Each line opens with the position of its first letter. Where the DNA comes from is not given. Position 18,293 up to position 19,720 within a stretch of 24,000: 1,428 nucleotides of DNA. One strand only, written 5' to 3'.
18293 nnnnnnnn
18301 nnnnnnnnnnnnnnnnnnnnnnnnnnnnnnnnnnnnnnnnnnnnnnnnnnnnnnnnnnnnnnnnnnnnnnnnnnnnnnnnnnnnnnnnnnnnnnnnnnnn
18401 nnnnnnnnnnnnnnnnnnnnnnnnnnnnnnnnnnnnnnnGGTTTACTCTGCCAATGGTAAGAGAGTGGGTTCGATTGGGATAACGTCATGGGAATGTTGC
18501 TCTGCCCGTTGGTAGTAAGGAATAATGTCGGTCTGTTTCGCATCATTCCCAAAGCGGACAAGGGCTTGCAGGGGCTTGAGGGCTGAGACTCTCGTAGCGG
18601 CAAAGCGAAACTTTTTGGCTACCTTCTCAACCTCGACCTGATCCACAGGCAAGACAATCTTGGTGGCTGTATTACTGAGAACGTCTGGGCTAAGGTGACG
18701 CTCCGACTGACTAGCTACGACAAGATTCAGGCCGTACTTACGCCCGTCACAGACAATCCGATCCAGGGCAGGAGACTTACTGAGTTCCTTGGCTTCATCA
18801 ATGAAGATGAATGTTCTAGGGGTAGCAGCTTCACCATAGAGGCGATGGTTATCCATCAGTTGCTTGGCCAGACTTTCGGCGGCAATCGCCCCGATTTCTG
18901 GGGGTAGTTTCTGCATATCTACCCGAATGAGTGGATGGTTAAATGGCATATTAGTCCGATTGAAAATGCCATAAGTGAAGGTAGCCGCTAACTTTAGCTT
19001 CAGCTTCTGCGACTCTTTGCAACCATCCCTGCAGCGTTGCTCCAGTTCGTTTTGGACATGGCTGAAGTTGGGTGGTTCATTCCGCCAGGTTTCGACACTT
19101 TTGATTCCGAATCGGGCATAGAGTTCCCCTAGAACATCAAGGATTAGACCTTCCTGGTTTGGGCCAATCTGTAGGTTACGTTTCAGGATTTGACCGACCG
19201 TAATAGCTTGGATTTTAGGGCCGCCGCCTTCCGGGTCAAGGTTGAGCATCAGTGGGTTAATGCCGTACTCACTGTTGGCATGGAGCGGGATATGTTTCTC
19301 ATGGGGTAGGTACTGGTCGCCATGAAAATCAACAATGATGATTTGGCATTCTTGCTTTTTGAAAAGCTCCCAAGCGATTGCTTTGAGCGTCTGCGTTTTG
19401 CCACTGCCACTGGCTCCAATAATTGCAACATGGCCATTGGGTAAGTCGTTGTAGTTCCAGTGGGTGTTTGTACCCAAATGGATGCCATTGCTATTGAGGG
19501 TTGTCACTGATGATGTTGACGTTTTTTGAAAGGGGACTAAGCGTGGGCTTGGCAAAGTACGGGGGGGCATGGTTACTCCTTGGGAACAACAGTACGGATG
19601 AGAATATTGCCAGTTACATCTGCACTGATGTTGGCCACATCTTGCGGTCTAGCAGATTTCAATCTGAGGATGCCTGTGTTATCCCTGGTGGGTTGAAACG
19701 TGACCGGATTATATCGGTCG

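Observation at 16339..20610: Candidate novel trans-envelope module: DUF457-like membrane hydrolase fusion + HerA/FtsK-type ATPase + HlyD-like adaptor + TolC-like protein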

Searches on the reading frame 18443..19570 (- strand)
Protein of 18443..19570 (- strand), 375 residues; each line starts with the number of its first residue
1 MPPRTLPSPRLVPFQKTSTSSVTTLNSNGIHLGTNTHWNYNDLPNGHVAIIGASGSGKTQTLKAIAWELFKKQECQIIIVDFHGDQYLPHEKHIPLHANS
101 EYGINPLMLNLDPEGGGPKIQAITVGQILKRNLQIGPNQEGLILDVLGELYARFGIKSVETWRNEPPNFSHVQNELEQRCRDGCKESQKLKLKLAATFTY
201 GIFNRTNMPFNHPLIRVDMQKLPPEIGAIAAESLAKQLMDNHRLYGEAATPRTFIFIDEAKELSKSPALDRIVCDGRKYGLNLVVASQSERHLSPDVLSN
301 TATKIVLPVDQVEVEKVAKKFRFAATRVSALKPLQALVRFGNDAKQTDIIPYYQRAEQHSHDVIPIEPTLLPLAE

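Call 4: search_protein_families(library=pfam, proteins=[window:18443-19570:-], max_evalue=1)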
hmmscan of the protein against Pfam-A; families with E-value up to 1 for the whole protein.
window:18443-19570:- (375 aa): 30 families (the best 25 are shown)
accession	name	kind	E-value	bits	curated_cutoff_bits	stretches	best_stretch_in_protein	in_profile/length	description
PF01935.23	DUF87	-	3.5e-11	44.1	23.2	1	42-91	20-68/220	Helicase HerA, central domain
PF10412.15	TrwB_AAD_bind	-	4.6e-11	42.7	20.5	2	45-86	15-55/387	Type IV secretion-system coupling protein DNA-binding domain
PF25199.1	nSTAND_NTPase5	-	1.9e-05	25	34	1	48-86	44-82/145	Novel STAND NTPase 5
PF04665.18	Pox_A32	-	0.00013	21.9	22.8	1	47-87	15-55/242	Poxvirus A32 protein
PF01580.24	FtsK_SpoIIIE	-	0.00025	21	24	1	20-71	16-65/221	FtsK/SpoIIIE family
PF13173.12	AAA_14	-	0.00049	20.5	27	1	48-91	5-46/129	AAA domain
PF13401.12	AAA_22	-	0.002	18.9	27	1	45-70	5-30/130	AAA domain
PF05872.18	HerA_C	-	0.0036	16.5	22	1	42-85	18-60/502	Helicase HerA-like C-terminal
PF12696.13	TraG-D_C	-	0.0043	17.4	22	1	255-294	4-43/126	TraM recognition site of TraD and TraG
PF00005.33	ABC_tran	-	0.0049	17.9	25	1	47-69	13-35/137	ABC transporter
PF02534.20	T4SS-DNA_transf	-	0.0058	16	20.1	1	24-87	26-83/468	Type IV secretory system Conjugative DNA transfer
PF05673.19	DUF815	-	0.0076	15.9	23.8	1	17-81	25-88/249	Protein of unknown function (DUF815)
PF20720.3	nSTAND3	-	0.0077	16.4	27.2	1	45-80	17-51/155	Novel STAND NTPase 3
PF00004.35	AAA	-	0.0085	17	21.2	0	50-71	3-23/131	ATPase family associated with various cellular activities (AAA)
PF12846.13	AAA_10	-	0.0087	15.6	27.5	0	45-97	21-71/362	AAA-like domain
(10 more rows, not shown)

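Call 5: search_protein_families(library=padloc, proteins=[window:18443-19570:-], max_evalue=0.1)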
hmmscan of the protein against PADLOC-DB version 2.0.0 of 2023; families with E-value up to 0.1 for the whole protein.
window:18443-19570:- (375 aa): 32 families (the best 25 are shown)
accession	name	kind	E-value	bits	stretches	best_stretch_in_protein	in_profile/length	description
PDLC04140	mad8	-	1.8e-22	78.3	1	35-342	14-290/314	mads_8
PDLC02684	DndH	-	7.3e-15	51.6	1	36-311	1355-1662/1715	DndH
PDLC04105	HerA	-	1.6e-13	48.1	2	35-85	156-206/576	-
PDLC04102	HerA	-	1.9e-13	47.7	2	38-84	168-220/654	-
PDLC02685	DndH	-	3e-13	46.4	1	33-294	1319-1605/1678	DndH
PDLC04103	HerA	-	7e-13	45.8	2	211-307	398-507/579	-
PDLC01055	HerA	-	3.8e-11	40.5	2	42-85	154-198/532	Type III coevolved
PDLC04106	HerA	-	4e-11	40.2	2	262-305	535-577/667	-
PDLC04100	HerA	-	7.7e-11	39.4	2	35-85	153-203/580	-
PDLC02185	HerA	-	5e-10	36.7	2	30-85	142-204/585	-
PDLC04097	HerA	-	7.1e-09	32.8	1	39-86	154-208/618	-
PDLC02188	HerA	-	1.4e-08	32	2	264-316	450-506/578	-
PDLC04098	HerA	-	5.3e-08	29.9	1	268-303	558-593/686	-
PDLC02682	DndH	-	1.1e-07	27.6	1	49-204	1341-1507/1686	DndH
PDLC02679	DndH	-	1.8e-05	20.3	1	46-204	1360-1531/1711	DndH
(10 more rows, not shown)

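Call 6: search_protein_families(library=ncbifam, proteins=[window:18443-19570:-], max_evalue=0.1)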
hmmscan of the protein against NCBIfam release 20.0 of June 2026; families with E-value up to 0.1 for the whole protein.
window:18443-19570:- (375 aa): 38 families (the best 25 are shown)
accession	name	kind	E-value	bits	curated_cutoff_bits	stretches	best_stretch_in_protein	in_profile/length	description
NF053655.1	CedD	equivalog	4.1e-17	62.1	600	2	46-110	222-285/527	DNA-translocating ATPase CedD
NF045971.1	conju_CD1110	equivalog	1.1e-11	43.8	325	1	41-289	411-668/752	VirB4-like conjugal transfer ATPase, CD1110 family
TIGR00929.1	VirB4_CagE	subfamily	1.9e-11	43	643.1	2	36-107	428-503/792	VirB4 family type IV secretion/conjugal transfer ATPase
NF040819.1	helicase_HerA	equivalog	5.4e-11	41.7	970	2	254-309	412-467/561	DNA double-strand break repair helicase HerA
NF040937.1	HerA_Thermprot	equivalog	5.5e-11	41.5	800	2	46-110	141-201/487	DNA double-strand break repair helicase HerA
NF041017.1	DNA_import_CedB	equivalog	3.5e-10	39.2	700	1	24-290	248-516/590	DNA import protein CedB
NF042943.1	HerA_antiphage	equivalog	1.2e-09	37.3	800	2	259-309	452-502/566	anti-phage-associated helicase HerA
NF033849.1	ser_rich_anae_1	subfamily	1.7e-09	35.6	650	2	47-159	761-888/1163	serine-rich protein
NF042944.1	HerA_antiphage_2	equivalog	1.1e-08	34.3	850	2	263-316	449-506/576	anti-phage-associated helicase HerA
TIGR02759.1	TraD_Ftype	equivalog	5.1e-06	25.5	521.35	1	251-294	407-450/566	type IV conjugative transfer system coupling protein TraD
TIGR03928.1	T7_EssCb_Firm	equivalog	5.1e-06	24.4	778.4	1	43-91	808-859/1296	type VII secretion protein EssC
TIGR03925.1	T7SS_EccC_b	equivalog_domain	1.1e-05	23.9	346.55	1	45-83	361-402/564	type VII secretion protein EccCb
NF045975.1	VirB4_plasma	equivalog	8.1e-05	20.5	590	1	38-113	508-586/894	Mbov_0397 family ICE element conjugal transfer ATPase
NF045973.1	conju_CD1115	equivalog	0.00019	20.4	250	1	35-62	14-41/442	VirD4-like conjugal transfer protein, CD1115 family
TIGR02746.1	TraC-F-type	equivalog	0.00037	18.5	567.05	0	43-82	428-466/800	type IV secretion system protein TraC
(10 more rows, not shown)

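Call 13: search_dna_similar(query=window:18443-19570:-, collection=plasmids, mode=protein, max_rows=60)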
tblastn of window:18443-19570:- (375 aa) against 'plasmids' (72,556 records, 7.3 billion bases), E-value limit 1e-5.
Records with a match: 147; places in all: 152; records where one place covers at least 80% of the query: 31.
Best place of each record, by identity: 60-80% 2; <60% 145.
By first word of the organism name: Pseudomonas 41; Synechocystis 8; Salmonella 8; Xanthomonas 8; Synechococcus 7; Burkholderia 7; Nostoc 6; Variovorax 6; Cupriavidus 5; Yersinia 4; and 33 more.
By predicted mobility (MOB-suite, as given by PLSDB): non-mobilizable 81; conjugative 38; mobilizable 28.
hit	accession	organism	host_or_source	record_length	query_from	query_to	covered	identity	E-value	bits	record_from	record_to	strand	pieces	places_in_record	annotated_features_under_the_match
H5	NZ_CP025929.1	Microcystis aeruginosa NIES-2481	cell culture,freshwater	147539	29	361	89%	60.9%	5e-125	403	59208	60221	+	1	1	type IV secretion system DNA-binding domain-containing protein | hypothetical protein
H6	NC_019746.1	Gloeocapsa sp. PCC 7428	-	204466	29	357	88%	61.1%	4e-69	413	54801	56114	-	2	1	DUF87 domain-containing protein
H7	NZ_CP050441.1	Tolypothrix sp. PCC 7910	cell culture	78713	3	357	95%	53.6%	1e-110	362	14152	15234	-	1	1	DUF87 domain-containing protein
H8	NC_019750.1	Stanieria cyanosphaera PCC 7437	-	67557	29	366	90%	55.5%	2e-63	398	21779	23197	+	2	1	GIY-YIG nuclease family protein | hypothetical protein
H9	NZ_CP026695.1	Nostoc sp. 'Lobaria pulmonaria (5183) cyanobiont'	Lobaria pulmonaria thallus,lichen ...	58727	1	355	95%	52.7%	2e-111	364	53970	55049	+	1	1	DUF87 domain-containing protein | hypothetical protein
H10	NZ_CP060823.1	Cylindrospermopsis curvispora GIHE-G1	Water for algae observation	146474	1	356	95%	52.4%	7e-112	365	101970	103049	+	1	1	type IV secretion system DNA-binding domain-containing protein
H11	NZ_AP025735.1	Nostoc cf. commune SO-36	-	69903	1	355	95%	52.5%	3e-111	363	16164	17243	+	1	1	DUF87 domain-containing protein | HlyD family secretion protein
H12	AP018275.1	Calothrix sp. NIES-4101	-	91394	1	357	95%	50.3%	5e-87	354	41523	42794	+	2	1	putative AAA ATPase | hypothetical protein (x2)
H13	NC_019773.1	Anabaena cylindrica PCC 7122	water, most likely pond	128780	29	358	88%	54.3%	2e-108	356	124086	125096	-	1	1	type IV secretion system DNA-binding domain-containing protein | hypothetical protein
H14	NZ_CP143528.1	Synechococcus elongatus PCC 11801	Pure axenic culture,Powai Lake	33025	1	355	95%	50.3%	6e-108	354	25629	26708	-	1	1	DUF87 domain-containing protein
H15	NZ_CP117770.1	Nostoc sp. UHCC 0926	whole organism,lichen surface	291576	1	355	95%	50.3%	4e-107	352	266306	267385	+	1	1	DUF87 domain-containing protein | hypothetical protein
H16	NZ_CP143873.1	Synechococcus elongatus IITB6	whole organism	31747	1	355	95%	50.0%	5e-107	352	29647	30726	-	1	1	DUF87 domain-containing protein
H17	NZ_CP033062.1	Synechococcus elongatus UTEX 3055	-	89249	29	355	87%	53.2%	9e-107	351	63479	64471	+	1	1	type IV secretion system DNA-binding domain-containing protein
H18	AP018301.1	Fischerella sp. NIES-4106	-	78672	3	356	94%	49.0%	1e-101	336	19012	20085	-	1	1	putative AAA ATPase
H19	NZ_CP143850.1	Synechococcus elongatus IITB3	whole organism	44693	29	355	87%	52.9%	2e-105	347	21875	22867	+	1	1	type IV secretion system DNA-binding domain-containing protein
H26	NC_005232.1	Synechocystis sp. PCC 6803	-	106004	29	355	87%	51.4%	1e-96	322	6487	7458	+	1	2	DUF87 domain-containing protein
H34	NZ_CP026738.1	Priestia megaterium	Sporobolus anglicus,cell ...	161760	29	355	87%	28.0%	2e-14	82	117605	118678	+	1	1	DUF87 domain-containing protein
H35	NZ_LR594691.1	Variovorax sp. WDL1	linuron-contaminated soil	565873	38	350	83%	28.9%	1e-11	135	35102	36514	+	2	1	DUF87 domain-containing protein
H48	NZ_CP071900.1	Stutzerimonas frequens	soil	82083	38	186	40%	32.0%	1e-14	83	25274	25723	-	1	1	DUF87 domain-containing protein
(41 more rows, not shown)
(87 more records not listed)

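Call 14: get_annotated_region(hit=H26, flank=8000)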
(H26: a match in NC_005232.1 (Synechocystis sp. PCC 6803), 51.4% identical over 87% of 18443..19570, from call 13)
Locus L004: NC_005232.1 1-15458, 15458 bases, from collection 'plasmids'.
description: Synechocystis sp. PCC 6803 plasmid pSYSX, complete sequence
organism: Synechocystis sp. PCC 6803 (NCBI taxid 1148)
taxonomy: Bacteria; Cyanobacteriota; Cyanophyceae; Synechococcales; Merismopediaceae; Synechocystis; Synechocystis sp. PCC 6803
host: -; source: -; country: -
typing (MOB-suite, as given by PLSDB): non-mobilizable
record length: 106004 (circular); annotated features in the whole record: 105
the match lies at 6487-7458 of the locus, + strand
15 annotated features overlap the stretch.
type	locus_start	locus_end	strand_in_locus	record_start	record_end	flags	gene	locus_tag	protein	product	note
CDS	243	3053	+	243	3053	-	-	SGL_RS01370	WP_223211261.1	hybrid sensor histidine kinase/response regulator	-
CDS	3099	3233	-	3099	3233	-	-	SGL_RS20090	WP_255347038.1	hypothetical protein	-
CDS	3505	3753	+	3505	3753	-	-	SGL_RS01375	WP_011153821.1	hypothetical protein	-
CDS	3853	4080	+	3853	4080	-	-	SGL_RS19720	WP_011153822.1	hypothetical protein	-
CDS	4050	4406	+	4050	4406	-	-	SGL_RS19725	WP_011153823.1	hypothetical protein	-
CDS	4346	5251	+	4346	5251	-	-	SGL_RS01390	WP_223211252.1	ATP-binding protein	-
CDS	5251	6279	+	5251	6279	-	-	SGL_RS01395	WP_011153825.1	metal-dependent hydrolase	-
CDS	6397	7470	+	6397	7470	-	-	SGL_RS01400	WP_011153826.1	DUF87 domain-containing protein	-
CDS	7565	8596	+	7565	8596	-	-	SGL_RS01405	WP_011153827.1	hypothetical protein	-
CDS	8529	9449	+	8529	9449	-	-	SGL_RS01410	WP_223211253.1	hypothetical protein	-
CDS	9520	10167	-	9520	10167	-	-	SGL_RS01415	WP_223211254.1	hypothetical protein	-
CDS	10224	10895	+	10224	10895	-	-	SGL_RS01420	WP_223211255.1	thermonuclease family protein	-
CDS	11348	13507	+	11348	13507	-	-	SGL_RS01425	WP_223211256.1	AAA family ATPase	-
CDS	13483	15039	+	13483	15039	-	-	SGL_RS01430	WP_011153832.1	DUF2357 domain-containing protein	-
CDS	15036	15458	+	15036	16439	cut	-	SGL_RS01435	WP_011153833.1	hypothetical protein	-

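Call 15: get_annotated_region(hit=H5, flank=9000)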
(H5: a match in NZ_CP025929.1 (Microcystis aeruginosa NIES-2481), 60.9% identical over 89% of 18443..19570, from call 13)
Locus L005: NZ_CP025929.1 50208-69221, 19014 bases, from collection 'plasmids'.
description: Microcystis aeruginosa NIES-2481 plasmid p1, complete sequence
organism: Microcystis aeruginosa NIES-2481 (NCBI taxid 1698524)
taxonomy: Bacteria; Cyanobacteriota; Cyanophyceae; Chroococcales; Microcystaceae; Microcystis; Microcystis aeruginosa; Microcystis aeruginosa NIES-2481
host: -; source: cell culture,freshwater; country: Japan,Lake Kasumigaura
typing (MOB-suite, as given by PLSDB): non-mobilizable
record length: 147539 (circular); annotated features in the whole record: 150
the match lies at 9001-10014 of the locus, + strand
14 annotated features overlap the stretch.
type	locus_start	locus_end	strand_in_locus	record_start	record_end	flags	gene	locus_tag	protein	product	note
CDS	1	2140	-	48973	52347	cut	-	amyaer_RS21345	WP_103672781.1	N-6 DNA methylase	GO:0006306 - DNA methylation [Evidence IEA]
CDS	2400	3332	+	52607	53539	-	-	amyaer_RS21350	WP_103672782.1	ATP-binding protein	-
CDS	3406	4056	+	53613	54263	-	-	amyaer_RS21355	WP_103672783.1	Uma2 family endonuclease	-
CDS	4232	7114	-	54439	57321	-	-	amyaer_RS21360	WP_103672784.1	plasmid replication protein, CyRepA1 family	-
CDS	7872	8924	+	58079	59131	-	-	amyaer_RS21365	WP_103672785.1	metal-dependent hydrolase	-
CDS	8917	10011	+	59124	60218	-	-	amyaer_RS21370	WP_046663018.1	type IV secretion system DNA-binding domain-containing protein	-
CDS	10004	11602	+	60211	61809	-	-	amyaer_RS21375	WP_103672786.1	hypothetical protein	-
CDS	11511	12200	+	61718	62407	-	-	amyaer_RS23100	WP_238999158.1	TolC family protein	-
CDS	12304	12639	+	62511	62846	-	-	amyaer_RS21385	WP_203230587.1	type II toxin-antitoxin system PrlF family antitoxin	-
CDS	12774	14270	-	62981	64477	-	-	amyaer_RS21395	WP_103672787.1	AAA family ATPase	-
CDS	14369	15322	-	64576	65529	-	-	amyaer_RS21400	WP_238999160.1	GTP-binding protein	-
CDS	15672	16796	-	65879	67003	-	-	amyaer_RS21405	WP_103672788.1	YtxH domain-containing protein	-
CDS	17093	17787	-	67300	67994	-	-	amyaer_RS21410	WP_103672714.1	IS1 family transposase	-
CDS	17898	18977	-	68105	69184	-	-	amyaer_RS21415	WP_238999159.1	hypothetical protein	-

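Call 18: get_annotated_region(hit=H35, flank=7000)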
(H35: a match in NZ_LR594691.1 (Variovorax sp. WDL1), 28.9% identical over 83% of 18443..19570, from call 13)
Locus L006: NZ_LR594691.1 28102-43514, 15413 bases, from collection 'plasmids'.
description: Variovorax sp. WDL1 plasmid 3
organism: Variovorax sp. WDL1 (NCBI taxid 207745)
taxonomy: Bacteria; Pseudomonadota; Betaproteobacteria; Burkholderiales; Comamonadaceae; Variovorax; Variovorax sp. WDL1
host: -; source: linuron-contaminated soil; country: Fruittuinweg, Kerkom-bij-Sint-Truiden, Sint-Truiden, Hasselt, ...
typing (MOB-suite, as given by PLSDB): mobilizable; relaxase MOBP,MOBP
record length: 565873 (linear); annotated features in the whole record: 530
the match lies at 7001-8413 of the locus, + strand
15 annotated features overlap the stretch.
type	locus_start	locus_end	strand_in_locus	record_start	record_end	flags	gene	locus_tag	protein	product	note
CDS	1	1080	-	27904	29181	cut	-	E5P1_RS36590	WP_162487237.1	alpha/beta fold hydrolase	-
CDS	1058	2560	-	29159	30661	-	-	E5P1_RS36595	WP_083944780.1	FAD/NAD(P)-binding protein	-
CDS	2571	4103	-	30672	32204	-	-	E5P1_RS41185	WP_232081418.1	tripartite tricarboxylate transporter substrate-binding protein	-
CDS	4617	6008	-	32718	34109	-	-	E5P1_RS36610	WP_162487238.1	Fic family protein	-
CDS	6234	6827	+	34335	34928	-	-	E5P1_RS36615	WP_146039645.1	HAD domain-containing protein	-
CDS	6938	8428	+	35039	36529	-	-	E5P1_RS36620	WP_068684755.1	DUF87 domain-containing protein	-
CDS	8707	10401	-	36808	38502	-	-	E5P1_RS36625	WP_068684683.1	hypothetical protein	-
CDS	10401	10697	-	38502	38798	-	-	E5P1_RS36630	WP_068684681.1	hypothetical protein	-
CDS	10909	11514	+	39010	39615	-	-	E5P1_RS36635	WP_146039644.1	hypothetical protein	-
CDS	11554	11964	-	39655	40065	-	-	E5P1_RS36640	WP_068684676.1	hypothetical protein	-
CDS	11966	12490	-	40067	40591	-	-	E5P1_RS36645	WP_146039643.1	hypothetical protein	-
CDS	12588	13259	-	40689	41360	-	-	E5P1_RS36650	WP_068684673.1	DUF882 domain-containing protein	-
CDS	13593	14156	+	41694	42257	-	-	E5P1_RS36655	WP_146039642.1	hypothetical protein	-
CDS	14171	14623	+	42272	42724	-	-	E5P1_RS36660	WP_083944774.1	polymer-forming cytoskeletal protein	-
CDS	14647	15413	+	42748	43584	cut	-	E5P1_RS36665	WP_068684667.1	hypothetical protein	-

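Call 19: get_annotated_region(hit=H48, flank=7000)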
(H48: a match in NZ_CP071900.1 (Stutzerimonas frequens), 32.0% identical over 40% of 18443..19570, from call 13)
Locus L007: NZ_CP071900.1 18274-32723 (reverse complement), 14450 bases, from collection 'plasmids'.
description: Stutzerimonas frequens strain TPA3 plasmid unnamed1, complete sequence
organism: Stutzerimonas frequens (NCBI taxid 2968969)
taxonomy: Bacteria; Pseudomonadota; Gammaproteobacteria; Pseudomonadales; Pseudomonadaceae; Stutzerimonas; Stutzerimonas frequens
host: -; source: soil; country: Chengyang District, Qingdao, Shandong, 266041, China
typing (MOB-suite, as given by PLSDB): non-mobilizable
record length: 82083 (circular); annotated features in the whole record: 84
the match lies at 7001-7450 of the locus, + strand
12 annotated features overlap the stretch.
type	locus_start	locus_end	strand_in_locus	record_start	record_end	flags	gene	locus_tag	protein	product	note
CDS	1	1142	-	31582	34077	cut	-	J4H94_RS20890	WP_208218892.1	type IA DNA topoisomerase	GO:0006265 - DNA topological change [Evidence IEA]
CDS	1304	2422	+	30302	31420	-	-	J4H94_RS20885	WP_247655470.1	conjugal transfer protein TrbA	-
CDS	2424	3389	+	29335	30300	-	-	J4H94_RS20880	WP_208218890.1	thioredoxin fold domain-containing protein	-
CDS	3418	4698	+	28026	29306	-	dnaG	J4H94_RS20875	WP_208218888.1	DNA primase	GO:0006269 - DNA replication, synthesis of RNA primer [Evidence IEA]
CDS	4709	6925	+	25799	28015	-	-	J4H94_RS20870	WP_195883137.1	TraM recognition domain-containing protein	-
CDS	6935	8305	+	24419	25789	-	-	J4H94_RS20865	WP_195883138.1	DUF87 domain-containing protein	-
CDS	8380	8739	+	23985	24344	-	-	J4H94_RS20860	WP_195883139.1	hypothetical protein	-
CDS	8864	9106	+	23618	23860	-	-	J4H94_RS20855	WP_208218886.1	hypothetical protein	-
CDS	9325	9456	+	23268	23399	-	-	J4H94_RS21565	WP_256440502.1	hypothetical protein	-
CDS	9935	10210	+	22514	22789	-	-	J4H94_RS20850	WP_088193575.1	helix-turn-helix transcriptional regulator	-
CDS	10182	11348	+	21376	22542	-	-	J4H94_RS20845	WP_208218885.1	site-specific integrase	GO:0015074 - DNA integration [Evidence IEA]; GO:0006310 - DNA recombination [Evidence IEA]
CDS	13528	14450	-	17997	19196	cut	pilV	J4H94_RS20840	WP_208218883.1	shufflon system plasmid conjugative transfer pilus tip adhesin PilV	-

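Call 20: get_annotated_region(hit=H34, flank=7000)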
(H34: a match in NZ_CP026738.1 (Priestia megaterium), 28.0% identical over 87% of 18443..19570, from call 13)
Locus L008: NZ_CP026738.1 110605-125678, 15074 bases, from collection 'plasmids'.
description: Priestia megaterium strain YC4-R4 plasmid unnamed2
organism: Priestia megaterium (NCBI taxid 1404)
taxonomy: Bacteria; Bacillota; Bacilli; Bacillales; Bacillaceae; Priestia; Priestia megaterium
host: -; source: Sporobolus anglicus,cell culture,Rhizosphere; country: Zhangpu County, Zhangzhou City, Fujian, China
typing (MOB-suite, as given by PLSDB): mobilizable; replicon rep_cluster_385; relaxase MOBP
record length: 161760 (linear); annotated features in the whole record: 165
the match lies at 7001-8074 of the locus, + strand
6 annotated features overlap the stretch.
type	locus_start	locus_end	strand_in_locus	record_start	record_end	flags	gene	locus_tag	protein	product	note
CDS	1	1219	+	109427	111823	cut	dptF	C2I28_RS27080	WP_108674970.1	DNA phosphorothioation-dependent restriction protein DptF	GO:0009307 - DNA restriction-modification system [Evidence IEA]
CDS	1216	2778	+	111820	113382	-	dptG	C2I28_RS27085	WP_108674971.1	DNA phosphorothioation-dependent restriction protein DptG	GO:0009307 - DNA restriction-modification system [Evidence IEA]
CDS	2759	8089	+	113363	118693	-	-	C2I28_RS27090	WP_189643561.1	DUF87 domain-containing protein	-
CDS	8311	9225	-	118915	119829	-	-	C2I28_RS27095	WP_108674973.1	restriction endonuclease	-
CDS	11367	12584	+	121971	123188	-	-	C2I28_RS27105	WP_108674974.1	HEPN domain-containing protein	-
CDS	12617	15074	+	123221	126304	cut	-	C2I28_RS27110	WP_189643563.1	tetratricopeptide repeat protein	-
